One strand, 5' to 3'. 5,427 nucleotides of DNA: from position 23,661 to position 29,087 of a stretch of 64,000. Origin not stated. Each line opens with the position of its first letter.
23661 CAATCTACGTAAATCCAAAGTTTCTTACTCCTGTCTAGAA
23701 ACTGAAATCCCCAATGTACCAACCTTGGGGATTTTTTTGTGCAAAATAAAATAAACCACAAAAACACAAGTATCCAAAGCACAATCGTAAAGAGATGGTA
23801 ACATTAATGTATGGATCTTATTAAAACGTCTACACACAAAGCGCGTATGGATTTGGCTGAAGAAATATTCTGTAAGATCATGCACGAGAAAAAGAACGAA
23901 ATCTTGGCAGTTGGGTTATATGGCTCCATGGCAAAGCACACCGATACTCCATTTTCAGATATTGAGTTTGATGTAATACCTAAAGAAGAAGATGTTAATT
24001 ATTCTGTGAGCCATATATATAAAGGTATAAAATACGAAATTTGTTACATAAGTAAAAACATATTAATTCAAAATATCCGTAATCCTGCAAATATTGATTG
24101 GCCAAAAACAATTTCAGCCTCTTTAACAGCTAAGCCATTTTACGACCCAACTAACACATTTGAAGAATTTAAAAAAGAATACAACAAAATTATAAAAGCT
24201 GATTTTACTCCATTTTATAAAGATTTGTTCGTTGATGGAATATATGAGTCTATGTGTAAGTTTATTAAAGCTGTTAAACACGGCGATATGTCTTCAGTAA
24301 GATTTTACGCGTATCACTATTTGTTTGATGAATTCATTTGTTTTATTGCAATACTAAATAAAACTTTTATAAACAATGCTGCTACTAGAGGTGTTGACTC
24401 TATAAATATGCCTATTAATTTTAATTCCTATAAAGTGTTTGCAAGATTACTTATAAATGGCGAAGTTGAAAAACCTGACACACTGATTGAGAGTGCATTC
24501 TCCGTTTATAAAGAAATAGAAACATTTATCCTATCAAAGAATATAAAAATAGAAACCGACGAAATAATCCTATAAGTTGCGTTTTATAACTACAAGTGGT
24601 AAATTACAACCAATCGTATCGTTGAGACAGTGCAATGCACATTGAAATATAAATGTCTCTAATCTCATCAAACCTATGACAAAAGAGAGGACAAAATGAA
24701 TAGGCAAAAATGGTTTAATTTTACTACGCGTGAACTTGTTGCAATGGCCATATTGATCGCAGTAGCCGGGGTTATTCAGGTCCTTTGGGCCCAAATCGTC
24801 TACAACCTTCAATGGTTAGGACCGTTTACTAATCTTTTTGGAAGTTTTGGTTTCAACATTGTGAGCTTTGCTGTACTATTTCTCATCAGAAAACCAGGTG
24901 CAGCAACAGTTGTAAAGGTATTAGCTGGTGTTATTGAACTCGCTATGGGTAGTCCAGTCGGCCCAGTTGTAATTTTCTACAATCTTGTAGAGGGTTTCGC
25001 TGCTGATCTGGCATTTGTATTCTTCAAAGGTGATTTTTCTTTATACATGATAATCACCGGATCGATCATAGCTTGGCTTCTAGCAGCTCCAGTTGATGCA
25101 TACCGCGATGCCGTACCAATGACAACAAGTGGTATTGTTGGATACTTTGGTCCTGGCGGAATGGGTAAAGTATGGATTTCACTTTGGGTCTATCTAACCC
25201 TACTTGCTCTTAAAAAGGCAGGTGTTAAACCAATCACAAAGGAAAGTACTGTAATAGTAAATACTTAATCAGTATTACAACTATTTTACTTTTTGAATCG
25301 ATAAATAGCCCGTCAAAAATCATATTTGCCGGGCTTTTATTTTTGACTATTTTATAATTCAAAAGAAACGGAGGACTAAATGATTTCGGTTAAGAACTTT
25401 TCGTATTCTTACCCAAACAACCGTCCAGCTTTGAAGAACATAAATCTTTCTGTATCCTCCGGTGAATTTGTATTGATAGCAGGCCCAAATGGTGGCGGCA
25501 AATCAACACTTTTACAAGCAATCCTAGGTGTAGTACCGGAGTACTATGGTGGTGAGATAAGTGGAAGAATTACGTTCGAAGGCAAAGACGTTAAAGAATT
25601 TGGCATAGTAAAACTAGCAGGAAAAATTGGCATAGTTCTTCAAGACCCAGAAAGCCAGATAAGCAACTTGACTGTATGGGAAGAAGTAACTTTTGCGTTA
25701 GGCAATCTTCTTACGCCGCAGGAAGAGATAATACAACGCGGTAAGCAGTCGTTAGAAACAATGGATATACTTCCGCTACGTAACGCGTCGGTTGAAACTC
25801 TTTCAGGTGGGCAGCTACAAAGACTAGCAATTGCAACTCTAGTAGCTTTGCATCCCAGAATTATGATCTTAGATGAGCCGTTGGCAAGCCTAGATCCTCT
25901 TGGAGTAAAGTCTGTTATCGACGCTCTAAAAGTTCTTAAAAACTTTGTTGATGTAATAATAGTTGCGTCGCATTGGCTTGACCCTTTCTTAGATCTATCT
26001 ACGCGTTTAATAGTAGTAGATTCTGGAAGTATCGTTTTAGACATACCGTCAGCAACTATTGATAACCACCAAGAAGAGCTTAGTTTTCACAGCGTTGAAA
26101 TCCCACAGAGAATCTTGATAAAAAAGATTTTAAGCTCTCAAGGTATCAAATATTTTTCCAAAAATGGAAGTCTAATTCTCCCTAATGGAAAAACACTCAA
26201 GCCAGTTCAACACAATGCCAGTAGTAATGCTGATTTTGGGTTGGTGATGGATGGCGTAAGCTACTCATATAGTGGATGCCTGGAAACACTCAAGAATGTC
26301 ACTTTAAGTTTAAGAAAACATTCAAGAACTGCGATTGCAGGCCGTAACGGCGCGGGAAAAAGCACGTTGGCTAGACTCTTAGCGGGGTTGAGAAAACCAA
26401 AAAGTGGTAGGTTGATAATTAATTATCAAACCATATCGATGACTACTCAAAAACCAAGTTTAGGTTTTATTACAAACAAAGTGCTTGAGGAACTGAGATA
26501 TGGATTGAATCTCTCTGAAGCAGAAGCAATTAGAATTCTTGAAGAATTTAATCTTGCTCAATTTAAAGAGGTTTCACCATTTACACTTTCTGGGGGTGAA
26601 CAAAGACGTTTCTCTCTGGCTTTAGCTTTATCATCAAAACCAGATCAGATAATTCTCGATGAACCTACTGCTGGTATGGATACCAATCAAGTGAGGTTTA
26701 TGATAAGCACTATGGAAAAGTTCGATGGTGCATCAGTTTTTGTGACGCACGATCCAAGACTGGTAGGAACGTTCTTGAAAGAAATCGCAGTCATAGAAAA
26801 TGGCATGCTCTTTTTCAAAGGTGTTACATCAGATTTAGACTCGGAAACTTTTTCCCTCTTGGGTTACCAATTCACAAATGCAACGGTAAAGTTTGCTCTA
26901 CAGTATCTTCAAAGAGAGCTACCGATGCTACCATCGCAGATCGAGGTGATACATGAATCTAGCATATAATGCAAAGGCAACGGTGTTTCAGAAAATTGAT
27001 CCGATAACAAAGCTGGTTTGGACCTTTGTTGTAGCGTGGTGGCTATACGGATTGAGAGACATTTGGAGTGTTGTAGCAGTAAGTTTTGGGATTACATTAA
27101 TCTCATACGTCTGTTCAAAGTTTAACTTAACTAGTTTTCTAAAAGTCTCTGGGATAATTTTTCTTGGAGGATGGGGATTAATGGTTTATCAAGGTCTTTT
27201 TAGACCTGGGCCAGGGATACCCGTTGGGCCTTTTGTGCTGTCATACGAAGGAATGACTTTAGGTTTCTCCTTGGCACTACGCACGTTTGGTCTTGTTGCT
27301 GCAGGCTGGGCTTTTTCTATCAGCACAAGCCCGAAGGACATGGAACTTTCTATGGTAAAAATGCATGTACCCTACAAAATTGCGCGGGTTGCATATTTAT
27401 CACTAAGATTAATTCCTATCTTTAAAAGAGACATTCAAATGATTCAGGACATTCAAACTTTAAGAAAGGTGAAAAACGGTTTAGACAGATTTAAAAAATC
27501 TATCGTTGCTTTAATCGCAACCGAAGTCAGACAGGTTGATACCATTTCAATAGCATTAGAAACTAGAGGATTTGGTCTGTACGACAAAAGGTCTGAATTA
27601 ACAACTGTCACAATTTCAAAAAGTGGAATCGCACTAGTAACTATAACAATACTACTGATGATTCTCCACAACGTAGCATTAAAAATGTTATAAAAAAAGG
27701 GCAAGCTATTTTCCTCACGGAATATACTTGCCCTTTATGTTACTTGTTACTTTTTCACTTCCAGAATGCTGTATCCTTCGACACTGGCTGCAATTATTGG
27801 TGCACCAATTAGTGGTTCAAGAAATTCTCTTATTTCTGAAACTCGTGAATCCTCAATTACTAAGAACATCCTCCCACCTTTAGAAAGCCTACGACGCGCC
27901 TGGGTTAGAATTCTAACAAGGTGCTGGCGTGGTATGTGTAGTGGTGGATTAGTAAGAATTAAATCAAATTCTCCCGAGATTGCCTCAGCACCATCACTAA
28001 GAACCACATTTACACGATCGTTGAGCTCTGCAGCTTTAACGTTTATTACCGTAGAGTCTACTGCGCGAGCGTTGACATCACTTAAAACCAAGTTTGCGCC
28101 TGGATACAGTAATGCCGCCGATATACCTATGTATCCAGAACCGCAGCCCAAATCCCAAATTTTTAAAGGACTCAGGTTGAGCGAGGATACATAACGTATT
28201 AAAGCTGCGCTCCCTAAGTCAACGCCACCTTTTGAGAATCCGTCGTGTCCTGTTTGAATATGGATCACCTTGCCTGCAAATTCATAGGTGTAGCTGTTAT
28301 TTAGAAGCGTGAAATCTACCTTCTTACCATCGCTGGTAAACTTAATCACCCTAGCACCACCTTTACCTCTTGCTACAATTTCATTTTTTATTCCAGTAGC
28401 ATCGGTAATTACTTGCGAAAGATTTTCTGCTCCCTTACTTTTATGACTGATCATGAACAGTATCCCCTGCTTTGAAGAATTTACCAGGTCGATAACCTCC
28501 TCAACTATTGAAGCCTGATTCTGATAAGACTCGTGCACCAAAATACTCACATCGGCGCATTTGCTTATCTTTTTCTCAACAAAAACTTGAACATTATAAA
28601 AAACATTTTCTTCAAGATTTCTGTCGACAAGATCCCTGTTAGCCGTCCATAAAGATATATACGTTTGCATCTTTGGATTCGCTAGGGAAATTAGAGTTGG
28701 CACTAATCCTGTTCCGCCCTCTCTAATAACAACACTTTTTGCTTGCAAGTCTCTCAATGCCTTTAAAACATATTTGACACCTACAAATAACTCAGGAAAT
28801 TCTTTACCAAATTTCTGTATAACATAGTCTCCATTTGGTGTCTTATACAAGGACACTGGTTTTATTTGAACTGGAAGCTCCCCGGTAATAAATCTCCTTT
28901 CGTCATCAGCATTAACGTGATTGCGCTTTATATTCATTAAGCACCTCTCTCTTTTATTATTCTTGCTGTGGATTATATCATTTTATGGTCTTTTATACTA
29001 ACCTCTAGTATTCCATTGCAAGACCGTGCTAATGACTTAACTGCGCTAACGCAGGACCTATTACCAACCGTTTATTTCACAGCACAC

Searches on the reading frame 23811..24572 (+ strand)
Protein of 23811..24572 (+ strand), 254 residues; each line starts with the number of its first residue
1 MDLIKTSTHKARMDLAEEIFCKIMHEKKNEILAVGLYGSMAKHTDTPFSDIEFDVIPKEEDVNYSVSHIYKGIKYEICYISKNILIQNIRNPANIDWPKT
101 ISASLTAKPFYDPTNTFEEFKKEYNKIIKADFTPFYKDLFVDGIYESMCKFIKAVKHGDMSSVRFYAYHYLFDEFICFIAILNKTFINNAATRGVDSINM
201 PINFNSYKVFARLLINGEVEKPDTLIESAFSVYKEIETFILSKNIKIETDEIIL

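Call 59: search_protein_families(library=pfam, proteins=[window:23811-24572:+], max_evalue=0.00001)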
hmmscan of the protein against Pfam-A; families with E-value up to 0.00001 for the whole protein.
window:23811-24572:+ (254 aa): 2 families
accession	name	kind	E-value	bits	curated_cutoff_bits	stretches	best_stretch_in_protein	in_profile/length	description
PF07827.16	KNTase_C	-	5.6e-08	33.1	26.4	1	116-241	3-127/132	KNTase C-terminal domain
PF18765.7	Polbeta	-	4.8e-06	27.1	26.9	0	25-76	7-58/93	Polymerase beta, Nucleotidyltransferase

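Call 60: search_solved_structures(query=window:23811-24572:+, max_evalue=0.01, show_alignments=1)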
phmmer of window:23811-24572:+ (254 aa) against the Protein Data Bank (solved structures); distinct sequences matched with E-value up to 0.01: 5.
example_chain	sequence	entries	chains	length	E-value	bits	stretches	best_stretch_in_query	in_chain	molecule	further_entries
1kny_A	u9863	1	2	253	3.9e-12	49.6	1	8-153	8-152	KANAMYCIN NUCLEOTIDYLTRANSFERASE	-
1kan_A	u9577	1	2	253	4e-12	49.6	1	8-153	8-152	KANAMYCIN NUCLEOTIDYLTRANSFERASE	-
6un8_A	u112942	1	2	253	7.4e-12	48.7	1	8-153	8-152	Aminoglycoside NucleotidylTransferase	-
6nlt_A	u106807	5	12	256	7.9e-12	48.6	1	8-153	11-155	Kanamycin nucleotidyltransferase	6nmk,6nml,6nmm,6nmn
6p01_A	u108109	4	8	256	2.1e-11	47.2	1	8-153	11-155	Kanamycin nucleotidyltransferase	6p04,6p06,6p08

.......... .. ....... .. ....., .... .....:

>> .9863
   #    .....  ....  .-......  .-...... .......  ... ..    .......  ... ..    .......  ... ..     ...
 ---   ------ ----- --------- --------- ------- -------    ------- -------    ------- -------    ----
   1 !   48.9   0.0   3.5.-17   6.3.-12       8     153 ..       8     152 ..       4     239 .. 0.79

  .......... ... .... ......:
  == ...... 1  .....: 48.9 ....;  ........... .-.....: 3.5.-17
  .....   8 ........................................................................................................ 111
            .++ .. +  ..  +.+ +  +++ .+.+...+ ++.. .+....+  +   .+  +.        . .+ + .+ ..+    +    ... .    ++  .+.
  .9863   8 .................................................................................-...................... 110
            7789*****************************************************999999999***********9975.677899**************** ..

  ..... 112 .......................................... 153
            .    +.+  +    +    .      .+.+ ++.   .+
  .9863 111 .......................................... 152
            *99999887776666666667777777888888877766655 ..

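Call 61: search_protein_families(library=ncbifam, proteins=[window:23811-24572:+], max_evalue=0.001)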
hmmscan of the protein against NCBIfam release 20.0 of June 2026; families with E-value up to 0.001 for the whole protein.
window:23811-24572:+ (254 aa): 3 families
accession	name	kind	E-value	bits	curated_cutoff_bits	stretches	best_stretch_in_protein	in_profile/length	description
NF033061.1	ANT_4p_I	equivalog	5.1e-30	104.9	350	1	7-252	6-251/253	ANT(4')-I family aminoglycoside nucleotidyltransferase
NF000079.1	ANT_4p_Ib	exception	1.3e-18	67.5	500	1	8-242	10-244/256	aminoglycoside O-nucleotidyltransferase ANT(4')-Ib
NF000181.1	ANT_4p_Ia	exception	7.2e-15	55.1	500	1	8-158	8-157/253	aminoglycoside O-nucleotidyltransferase ANT(4')-Ia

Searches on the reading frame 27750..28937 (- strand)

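Call 59: search_protein_families(library=pfam, proteins=[window:27750-28937:-], max_evalue=0.00001)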
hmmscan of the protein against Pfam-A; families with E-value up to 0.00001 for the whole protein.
window:27750-28937:- (396 aa): 7 families
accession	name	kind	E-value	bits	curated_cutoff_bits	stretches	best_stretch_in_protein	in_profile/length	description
PF05175.20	MTS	-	5.6e-31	107.9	23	1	227-392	4-169/170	Methyltransferase small domain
PF13847.12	Methyltransf_31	-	1.3e-08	35.1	27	1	258-359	5-109/145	Methyltransferase domain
PF13649.12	Methyltransf_25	-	2e-08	35.2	27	1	260-355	1-97/97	Methyltransferase domain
PF06325.19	PrmA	-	3.6e-08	33.7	22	1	252-359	157-258/296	Ribosomal protein L11 methyltransferase (PrmA)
PF08242.18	Methyltransf_12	-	7e-08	33.6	30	1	262-356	2-97/98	Methyltransferase domain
PF10294.15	Methyltransf_16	-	7.9e-08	32.7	21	1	252-329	42-126/174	Lysine methyltransferase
PF12847.13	Methyltransf_18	-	5.6e-06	26.9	27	0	259-328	17-87/151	Methyltransferase domain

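Call 61: search_protein_families(library=ncbifam, proteins=[window:27750-28937:-], max_evalue=0.001)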
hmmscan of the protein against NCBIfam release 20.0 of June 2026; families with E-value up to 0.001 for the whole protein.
window:27750-28937:- (396 aa): 19 families
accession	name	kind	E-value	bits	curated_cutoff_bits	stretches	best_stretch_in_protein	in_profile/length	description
NF007023.0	PRK09489.1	equivalog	6.7e-19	68.3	295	1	90-360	42-302/342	16S rRNA (guanine(1207)-N(2))-methyltransferase RsmC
TIGR03534.1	RF_mod_PrmC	equivalog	1.8e-16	60.4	199.1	1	257-332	89-165/253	peptide chain release factor N(5)-glutamine methyltransferase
TIGR03533.1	L3_gln_methyl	equivalog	1.9e-15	56.9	229.7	1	256-332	121-198/284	50S ribosomal protein L3 N(5)-glutamine methyltransferase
TIGR00536.1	hemK_fam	subfamily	9.7e-13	47.8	115.5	1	258-338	116-196/286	HemK family protein methyltransferase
NF011529.0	PRK14968.1-3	equivalog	2.5e-11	43.4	162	1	259-375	37-148/198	putative methyltransferase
TIGR02469.1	CbiT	equivalog_domain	5.2e-11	42.9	78.3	1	251-359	13-120/124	precorrin-6Y C5,15-methyltransferase (decarboxylating) subunit CbiT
NF011577.0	PRK15001.1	equivalog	9.6e-11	41.1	468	1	196-360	172-339/378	23S rRNA (guanine(1835)-N(2))-methyltransferase RlmG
NF002421.0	PRK01544.1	equivalog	4.5e-09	35.6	567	1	253-333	135-216/524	bifunctional peptide chain release factor N(5)-glutamine methyltransferase PrmC/tRNA (guanosine(46)-N7)-methyltransferase TrmB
TIGR00406.1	prmA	equivalog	6.6e-09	35.6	183.15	1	250-330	153-232/288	50S ribosomal protein L11 methyltransferase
TIGR00537.1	hemK_rel_arch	hypoth_equivalog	5e-08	32.8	87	1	259-333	22-92/179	HemK2/MTQ2 family protein methyltransferase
NF001785.0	PRK00517.2-2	equivalog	2.7e-07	30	188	1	245-359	134-243/282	50S ribosomal protein L11 methyltransferase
NF011528.0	PRK14968.1-2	equivalog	9.6e-06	25.3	171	1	259-333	41-117/205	putative methyltransferase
NF001786.0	PRK00517.2-4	equivalog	1.8e-05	24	327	1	245-330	132-213/277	50S ribosomal protein L11 methyltransferase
NF043040.1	corrin_prot_MT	hypoth_equivalog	2.9e-05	23.6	180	1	258-380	43-168/216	corrinoid protein-associated methyltransferase CpaM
TIGR02021.1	BchM-ChlM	equivalog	3.3e-05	23.4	158.9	1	249-329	47-124/218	magnesium protoporphyrin IX methyltransferase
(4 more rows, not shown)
